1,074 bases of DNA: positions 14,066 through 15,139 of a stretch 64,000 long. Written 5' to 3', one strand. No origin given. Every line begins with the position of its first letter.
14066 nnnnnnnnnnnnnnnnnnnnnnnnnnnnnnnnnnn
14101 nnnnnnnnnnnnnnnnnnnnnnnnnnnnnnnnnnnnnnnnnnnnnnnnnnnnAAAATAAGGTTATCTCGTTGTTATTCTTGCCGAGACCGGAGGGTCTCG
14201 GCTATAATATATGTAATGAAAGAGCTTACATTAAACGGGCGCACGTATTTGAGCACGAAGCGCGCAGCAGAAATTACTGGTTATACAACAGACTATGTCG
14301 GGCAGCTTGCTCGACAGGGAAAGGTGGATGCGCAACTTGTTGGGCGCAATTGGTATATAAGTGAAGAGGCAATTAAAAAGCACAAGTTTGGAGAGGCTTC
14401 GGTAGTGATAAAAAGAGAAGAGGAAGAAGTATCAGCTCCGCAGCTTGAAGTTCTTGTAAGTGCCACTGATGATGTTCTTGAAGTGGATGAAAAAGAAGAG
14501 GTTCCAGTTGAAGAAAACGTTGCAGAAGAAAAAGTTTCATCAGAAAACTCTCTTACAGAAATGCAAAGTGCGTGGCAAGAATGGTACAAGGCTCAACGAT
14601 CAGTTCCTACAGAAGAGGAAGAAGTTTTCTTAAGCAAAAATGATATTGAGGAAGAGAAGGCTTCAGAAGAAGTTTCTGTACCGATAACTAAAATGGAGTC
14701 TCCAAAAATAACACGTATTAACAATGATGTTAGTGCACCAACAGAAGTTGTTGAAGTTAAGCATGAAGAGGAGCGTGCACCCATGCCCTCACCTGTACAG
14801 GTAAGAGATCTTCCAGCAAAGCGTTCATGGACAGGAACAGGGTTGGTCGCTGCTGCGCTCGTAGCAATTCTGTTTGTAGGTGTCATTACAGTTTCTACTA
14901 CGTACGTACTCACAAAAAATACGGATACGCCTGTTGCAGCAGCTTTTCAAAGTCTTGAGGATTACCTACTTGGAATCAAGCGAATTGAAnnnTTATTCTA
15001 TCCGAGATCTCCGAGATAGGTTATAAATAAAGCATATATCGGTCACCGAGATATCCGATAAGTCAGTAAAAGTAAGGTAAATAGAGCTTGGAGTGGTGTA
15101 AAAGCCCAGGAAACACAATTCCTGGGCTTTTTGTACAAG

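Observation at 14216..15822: Two adjacent membrane proteins share a paralogous N-terminal excisionase-type HTH: candidate membrane-tethered DNA-binding pair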

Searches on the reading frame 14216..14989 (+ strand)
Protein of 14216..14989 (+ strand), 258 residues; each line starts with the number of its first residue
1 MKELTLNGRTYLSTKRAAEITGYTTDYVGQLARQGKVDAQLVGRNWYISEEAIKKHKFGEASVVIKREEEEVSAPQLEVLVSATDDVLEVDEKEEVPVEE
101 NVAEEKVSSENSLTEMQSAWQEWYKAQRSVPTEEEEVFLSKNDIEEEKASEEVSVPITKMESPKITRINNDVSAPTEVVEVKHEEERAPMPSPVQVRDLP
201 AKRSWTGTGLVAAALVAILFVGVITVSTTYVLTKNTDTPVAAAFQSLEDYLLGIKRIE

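Call 7: search_protein_families(library=pfam, proteins=[window:14216-14989:+], max_evalue=1)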
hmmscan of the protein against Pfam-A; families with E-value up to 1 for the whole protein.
window:14216-14989:+ (258 aa): 2 families
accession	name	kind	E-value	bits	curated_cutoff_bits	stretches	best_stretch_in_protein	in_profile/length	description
PF12728.13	HTH_17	-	0.00041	21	27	1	11-55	1-45/51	Helix-turn-helix domain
PF13786.12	DUF4179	-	0.15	12.9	30.1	1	202-234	3-34/94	Domain of unknown function (DUF4179)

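Call 11: search_protein_families(library=ncbifam, proteins=[window:14216-14989:+], max_evalue=1)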
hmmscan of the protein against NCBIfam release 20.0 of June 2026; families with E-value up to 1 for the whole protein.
window:14216-14989:+ (258 aa): 3 families
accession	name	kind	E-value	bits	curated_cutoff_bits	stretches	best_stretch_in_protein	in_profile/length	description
TIGR01764.1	excise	domain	0.00014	22.2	28.8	1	11-56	1-46/49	excisionase family DNA-binding protein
NF052375.1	antisigma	equivalog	0.0078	16.2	100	1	182-243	63-120/217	anti-sigma factor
NF003967.1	PRK05461.1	equivalog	0.018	14.9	106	1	10-58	12-60/123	Co2+/Mg2+ efflux protein ApaG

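Call 12: find_homologous_proteins(query=window:14216-14989:+, max_evalue=0.001)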
Query window:14216-14989:+ (258 aa): 260 proteins with E <= 0.001 among 3599 candidates; the best 120 are listed.
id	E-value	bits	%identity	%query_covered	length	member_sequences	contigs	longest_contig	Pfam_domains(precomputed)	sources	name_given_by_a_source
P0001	3.1e-157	539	100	100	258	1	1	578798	-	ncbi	ncbi:MAG: hypothetical protein ACJKSS_01485 [Patescibacteria group bacterium UBA2103]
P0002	2.5e-140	484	89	100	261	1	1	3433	-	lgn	-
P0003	8.1e-87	309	63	100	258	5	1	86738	-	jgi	-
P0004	4.5e-85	303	60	100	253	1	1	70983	-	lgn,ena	-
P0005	4.0e-82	293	59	100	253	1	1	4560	-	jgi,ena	jgi:uncharacterized protein (DUF2267 family)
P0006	9.4e-81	289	58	100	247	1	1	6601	-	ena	-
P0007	2.6e-80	287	55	100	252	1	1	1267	-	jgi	jgi:hypothetical protein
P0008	5.4e-80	286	59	100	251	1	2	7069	-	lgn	-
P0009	8.7e-79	282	55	100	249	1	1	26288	-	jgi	-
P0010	2.2e-78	281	55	100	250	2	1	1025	-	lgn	-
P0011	2.5e-78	281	56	100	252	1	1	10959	-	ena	-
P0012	5.1e-78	280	55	100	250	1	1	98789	-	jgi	-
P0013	5.8e-78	280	56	100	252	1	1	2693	-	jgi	-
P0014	1.3e-77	278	57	100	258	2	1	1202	-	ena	-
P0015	4.3e-76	273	59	100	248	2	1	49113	-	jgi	-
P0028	3.0e-27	114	35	100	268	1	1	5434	PF12728.14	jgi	jgi:hypothetical protein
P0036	1.4e-24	105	44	52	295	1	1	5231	PF12728.14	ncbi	-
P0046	6.9e-24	103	42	50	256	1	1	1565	PF12728.14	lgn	-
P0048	1.3e-23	102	33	100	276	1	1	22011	PF12728.14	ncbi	-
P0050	1.7e-23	101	39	48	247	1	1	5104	PF12728.14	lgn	-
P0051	2.4e-23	101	52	21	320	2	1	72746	PF12728.14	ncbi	ncbi:MAG: hypothetical protein AAB421_03255 [Patescibacteria group bacterium]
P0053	2.9e-23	101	36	76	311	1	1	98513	-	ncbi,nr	ncbi:MAG: hypothetical protein JWN90_487 [Parcubacteria group bacterium]|nr:hypothetical protein [Pa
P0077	3.3e-22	97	33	85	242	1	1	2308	PF12728.14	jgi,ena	-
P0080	4.6e-22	97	34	77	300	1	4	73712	PF12728.14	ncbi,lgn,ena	ncbi:MAG: helix-turn-helix domain-containing protein [Patescibacteria group bacterium]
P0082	5.3e-22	96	44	48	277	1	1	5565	PF12728.14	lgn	-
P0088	7.4e-22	96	42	53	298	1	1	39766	PF12728.14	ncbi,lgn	-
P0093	1.0e-21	96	38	63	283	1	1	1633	PF12728.14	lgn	-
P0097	1.2e-21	95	48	21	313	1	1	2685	PF12728.14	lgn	-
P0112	3.1e-21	94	42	49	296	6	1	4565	PF12728.14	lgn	-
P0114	3.4e-21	94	42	56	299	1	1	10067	PF12728.14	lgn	-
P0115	3.6e-21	94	42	50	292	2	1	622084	-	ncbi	ncbi:MAG TPA: hypothetical protein VGE53_03515 [Candidatus Paceibacterota bacterium]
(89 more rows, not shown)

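Call 15: find_encoding_contigs(protein=P0012, flank=10000, max_places=2)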
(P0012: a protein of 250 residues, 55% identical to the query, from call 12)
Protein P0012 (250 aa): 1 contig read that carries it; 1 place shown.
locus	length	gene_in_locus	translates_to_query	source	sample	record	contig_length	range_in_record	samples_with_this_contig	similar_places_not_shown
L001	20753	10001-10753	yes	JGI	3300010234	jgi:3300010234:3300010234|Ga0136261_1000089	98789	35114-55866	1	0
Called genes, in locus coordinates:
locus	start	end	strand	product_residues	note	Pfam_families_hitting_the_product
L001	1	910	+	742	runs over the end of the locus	-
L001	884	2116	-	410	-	PF01943:Polysacc_synt, PF13440:Polysacc_synt_3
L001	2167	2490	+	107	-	-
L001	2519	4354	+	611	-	PF04932:Wzy_C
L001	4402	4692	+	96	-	-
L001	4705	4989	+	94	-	-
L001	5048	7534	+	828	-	PF07517:SecA_DEAD, PF01043:SecA_PP_bind, PF21090:P-loop_SecA, PF07516:SecA_SW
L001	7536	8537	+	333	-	PF01018:GTP1_OBG, PF03193:RsgA_GTPase (faint), PF01926:MMR_HSR1, PF02421:FeoB_N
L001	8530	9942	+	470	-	PF02934:GatB_N, PF02637:GatB_Yqey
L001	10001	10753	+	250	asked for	-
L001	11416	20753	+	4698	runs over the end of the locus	PF12728:HTH_17, PF13884:Peptidase_S74, PF16403:Bact_surface_Ig-like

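Call 16: find_encoding_contigs(protein=P0115, flank=10000, max_places=2)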
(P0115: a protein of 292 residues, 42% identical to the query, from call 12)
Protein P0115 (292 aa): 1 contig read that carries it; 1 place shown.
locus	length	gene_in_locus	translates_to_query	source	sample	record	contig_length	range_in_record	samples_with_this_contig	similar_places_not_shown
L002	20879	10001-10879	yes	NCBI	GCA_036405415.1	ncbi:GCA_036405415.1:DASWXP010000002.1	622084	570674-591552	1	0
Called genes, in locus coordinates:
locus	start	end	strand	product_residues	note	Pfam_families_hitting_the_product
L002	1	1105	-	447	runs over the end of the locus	PF01943:Polysacc_synt, PF13440:Polysacc_synt_3, PF03023:MurJ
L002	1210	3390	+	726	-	PF04932:Wzy_C, PF07719:TPR_2 (faint), PF13181:TPR_8 (faint), PF13428:TPR_14 (faint), PF14559:TPR_19 (faint), PF13371:TPR_9 (faint), PF13431:TPR_17 (faint), PF13414:TPR_11 (weak), +1 more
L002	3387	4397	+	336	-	PF01565:FAD_binding_4, PF02873:MurB_C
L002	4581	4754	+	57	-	-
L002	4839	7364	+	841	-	PF07517:SecA_DEAD, PF01043:SecA_PP_bind, PF21090:P-loop_SecA, PF07516:SecA_SW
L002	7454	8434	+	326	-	PF01018:GTP1_OBG, PF01926:MMR_HSR1, PF02421:FeoB_N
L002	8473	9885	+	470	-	PF02934:GatB_N, PF02637:GatB_Yqey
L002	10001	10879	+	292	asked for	-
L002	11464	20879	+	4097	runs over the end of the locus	-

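Call 19: find_encoding_contigs(protein=P0053, flank=10000, max_places=2)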
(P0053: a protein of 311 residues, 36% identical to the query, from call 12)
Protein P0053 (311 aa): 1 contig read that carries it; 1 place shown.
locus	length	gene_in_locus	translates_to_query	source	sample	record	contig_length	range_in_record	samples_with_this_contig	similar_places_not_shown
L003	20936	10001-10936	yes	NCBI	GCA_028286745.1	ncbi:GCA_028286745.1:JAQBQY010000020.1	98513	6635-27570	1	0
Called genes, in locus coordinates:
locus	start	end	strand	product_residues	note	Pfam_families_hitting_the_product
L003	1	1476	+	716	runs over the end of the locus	PF04932:Wzy_C, PF13428:TPR_14 (faint), PF14559:TPR_19 (faint)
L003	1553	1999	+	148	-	PF00293:NUDIX, PF22327:Nudt16-like (weak)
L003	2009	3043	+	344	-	PF01565:FAD_binding_4, PF02873:MurB_C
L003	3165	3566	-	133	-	PF02452:PemK_toxin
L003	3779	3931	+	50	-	-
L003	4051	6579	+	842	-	PF07517:SecA_DEAD, PF01043:SecA_PP_bind, PF21090:P-loop_SecA, PF07516:SecA_SW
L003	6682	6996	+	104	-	-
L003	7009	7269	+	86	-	PF15738:YafQ_toxin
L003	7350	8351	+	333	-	PF01018:GTP1_OBG, PF01926:MMR_HSR1, PF02421:FeoB_N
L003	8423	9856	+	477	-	PF02934:GatB_N, PF02637:GatB_Yqey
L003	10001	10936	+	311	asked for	-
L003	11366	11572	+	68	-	-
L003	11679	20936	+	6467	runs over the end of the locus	PF13884:Peptidase_S74, PF16403:Bact_surface_Ig-like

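Call 20: find_encoding_contigs(protein=P0051, flank=10000, max_places=2)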
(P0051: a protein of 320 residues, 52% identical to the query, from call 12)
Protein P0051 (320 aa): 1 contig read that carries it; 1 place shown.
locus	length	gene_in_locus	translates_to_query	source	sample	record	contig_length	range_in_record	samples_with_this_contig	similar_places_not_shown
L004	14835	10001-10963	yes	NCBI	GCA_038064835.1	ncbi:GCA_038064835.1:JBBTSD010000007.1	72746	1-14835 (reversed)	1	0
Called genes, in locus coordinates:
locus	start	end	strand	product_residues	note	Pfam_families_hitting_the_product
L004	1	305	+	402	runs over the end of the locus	PF08421:Methyltransf_13, PF13489:Methyltransf_23, PF08484:Methyltransf_14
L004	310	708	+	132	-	PF14667:Polysacc_synt_C (weak)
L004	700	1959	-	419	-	PF01943:Polysacc_synt, PF13440:Polysacc_synt_3 (weak)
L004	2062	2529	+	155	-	PF01467:CTP_transf_like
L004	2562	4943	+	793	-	PF04932:Wzy_C, PF14559:TPR_19 (faint)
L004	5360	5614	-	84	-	-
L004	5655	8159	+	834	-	PF07517:SecA_DEAD, PF01043:SecA_PP_bind, PF21090:P-loop_SecA, PF07516:SecA_SW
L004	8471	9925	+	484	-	PF02934:GatB_N, PF02637:GatB_Yqey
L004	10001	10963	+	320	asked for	PF12728:HTH_17 (faint)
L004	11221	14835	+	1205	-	?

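Call 23: find_related_loci(query=A1, collection=genome_contigs, flank=10000)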
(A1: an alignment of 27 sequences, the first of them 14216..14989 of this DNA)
Query A1 (258 aa) in genome_contigs; peptide patterns used: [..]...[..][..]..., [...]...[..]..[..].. (x = any residue, [..] = any of these).
242 stretches matched a pattern; 230 encode a relative of the query (tblastn E <= 1e-3); the best 80 are kept; 80 distinct loci.
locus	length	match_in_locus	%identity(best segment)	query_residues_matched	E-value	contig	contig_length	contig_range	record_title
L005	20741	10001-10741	61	1-258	2e-86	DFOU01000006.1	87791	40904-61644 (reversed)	MAG TPA_asm: Patescibacteria group bacterium UBA3533 UBA3533_contig_9053, whole genome shotgun sequence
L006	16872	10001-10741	63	1-258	1e-84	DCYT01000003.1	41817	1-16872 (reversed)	MAG TPA_asm: Patescibacteria group bacterium UBA2103 UBA2103_contig_1689, whole genome shotgun sequence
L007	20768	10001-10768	56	1-258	1e-73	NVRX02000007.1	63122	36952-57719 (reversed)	MAG: Candidatus Wolfebacteria bacterium isolate NORP156 13469, whole genome shotgun sequence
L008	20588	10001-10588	35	1-182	1e-30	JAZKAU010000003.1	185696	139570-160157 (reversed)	MAG: Patescibacteria group bacterium isolate ADI_H3L2_1_122_18_3-bin046 ADIH3L21_B046_0_000000000003, whole genome shotg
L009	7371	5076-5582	41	1-161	2e-30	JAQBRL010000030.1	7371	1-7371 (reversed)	MAG: Parcubacteria group bacterium isolate RYN_398 scaffold_538379, whole genome shotgun sequence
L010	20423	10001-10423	42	1-136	3e-30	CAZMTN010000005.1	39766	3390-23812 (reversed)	MAG TPA_asm: uncultured Candidatus Saccharibacteria bacterium isolate SRP329715_co2_118 genome assembly, contig: NODE_20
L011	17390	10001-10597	36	1-161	9e-30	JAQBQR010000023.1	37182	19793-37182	MAG: Parcubacteria group bacterium isolate RYN_378 scaffold_676118, whole genome shotgun sequence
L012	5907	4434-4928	43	1-162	2e-29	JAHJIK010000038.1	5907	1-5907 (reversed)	MAG: Patescibacteria group bacterium isolate Modern_marine_planktonic.mb.9 Modern_marine_plank.mb.9_k141_420285, whole g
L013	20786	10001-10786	30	1-252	2e-29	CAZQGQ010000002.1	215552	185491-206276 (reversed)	MAG TPA_asm: uncultured Candidatus Saccharibacteria bacterium isolate SRP128246_co1_221 genome assembly, contig: NODE_16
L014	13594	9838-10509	33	1-231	2e-29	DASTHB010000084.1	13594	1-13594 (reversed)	MAG TPA_asm: Candidatus Paceibacterota bacterium isolate SMAG_U46 k141_686249, whole genome shotgun sequence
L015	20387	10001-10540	38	1-162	3e-29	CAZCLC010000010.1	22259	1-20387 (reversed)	MAG TPA_asm: uncultured Candidatus Saccharibacteria bacterium isolate SRP128015_co4_33 genome assembly, contig: NODE_493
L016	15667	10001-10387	42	1-129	2e-29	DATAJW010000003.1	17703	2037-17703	MAG TPA_asm: Candidatus Paceibacterota bacterium isolate SMAG_U6922 k141_8305, whole genome shotgun sequence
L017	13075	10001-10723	31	1-227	2e-28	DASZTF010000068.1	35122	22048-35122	MAG TPA_asm: Candidatus Paceibacterota bacterium isolate SMAG_U6069 k141_813311, whole genome shotgun sequence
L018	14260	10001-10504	39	1-164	1e-28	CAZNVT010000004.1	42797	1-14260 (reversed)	MAG TPA_asm: uncultured Candidatus Saccharibacteria bacterium isolate SRP285395_co1_552 genome assembly, contig: NODE_11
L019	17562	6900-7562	33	1-185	2e-28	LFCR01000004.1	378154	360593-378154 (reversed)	MAG: Parcubacteria bacterium C7867-008 C7867_00009, whole genome shotgun sequence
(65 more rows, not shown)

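Call 46: search_solved_structures(query=A1, max_evalue=10, show_alignments=3)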
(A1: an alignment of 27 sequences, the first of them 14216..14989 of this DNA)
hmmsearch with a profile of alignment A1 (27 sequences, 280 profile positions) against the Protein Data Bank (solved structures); distinct sequences matched with E-value up to 10: 2.
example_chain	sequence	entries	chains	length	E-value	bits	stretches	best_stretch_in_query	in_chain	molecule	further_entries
11ta_M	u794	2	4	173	0.27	14.4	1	126-250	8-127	FAS-associated factor 1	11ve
8qag_A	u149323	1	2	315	0.54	13.4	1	202-261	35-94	sc-CC-6-95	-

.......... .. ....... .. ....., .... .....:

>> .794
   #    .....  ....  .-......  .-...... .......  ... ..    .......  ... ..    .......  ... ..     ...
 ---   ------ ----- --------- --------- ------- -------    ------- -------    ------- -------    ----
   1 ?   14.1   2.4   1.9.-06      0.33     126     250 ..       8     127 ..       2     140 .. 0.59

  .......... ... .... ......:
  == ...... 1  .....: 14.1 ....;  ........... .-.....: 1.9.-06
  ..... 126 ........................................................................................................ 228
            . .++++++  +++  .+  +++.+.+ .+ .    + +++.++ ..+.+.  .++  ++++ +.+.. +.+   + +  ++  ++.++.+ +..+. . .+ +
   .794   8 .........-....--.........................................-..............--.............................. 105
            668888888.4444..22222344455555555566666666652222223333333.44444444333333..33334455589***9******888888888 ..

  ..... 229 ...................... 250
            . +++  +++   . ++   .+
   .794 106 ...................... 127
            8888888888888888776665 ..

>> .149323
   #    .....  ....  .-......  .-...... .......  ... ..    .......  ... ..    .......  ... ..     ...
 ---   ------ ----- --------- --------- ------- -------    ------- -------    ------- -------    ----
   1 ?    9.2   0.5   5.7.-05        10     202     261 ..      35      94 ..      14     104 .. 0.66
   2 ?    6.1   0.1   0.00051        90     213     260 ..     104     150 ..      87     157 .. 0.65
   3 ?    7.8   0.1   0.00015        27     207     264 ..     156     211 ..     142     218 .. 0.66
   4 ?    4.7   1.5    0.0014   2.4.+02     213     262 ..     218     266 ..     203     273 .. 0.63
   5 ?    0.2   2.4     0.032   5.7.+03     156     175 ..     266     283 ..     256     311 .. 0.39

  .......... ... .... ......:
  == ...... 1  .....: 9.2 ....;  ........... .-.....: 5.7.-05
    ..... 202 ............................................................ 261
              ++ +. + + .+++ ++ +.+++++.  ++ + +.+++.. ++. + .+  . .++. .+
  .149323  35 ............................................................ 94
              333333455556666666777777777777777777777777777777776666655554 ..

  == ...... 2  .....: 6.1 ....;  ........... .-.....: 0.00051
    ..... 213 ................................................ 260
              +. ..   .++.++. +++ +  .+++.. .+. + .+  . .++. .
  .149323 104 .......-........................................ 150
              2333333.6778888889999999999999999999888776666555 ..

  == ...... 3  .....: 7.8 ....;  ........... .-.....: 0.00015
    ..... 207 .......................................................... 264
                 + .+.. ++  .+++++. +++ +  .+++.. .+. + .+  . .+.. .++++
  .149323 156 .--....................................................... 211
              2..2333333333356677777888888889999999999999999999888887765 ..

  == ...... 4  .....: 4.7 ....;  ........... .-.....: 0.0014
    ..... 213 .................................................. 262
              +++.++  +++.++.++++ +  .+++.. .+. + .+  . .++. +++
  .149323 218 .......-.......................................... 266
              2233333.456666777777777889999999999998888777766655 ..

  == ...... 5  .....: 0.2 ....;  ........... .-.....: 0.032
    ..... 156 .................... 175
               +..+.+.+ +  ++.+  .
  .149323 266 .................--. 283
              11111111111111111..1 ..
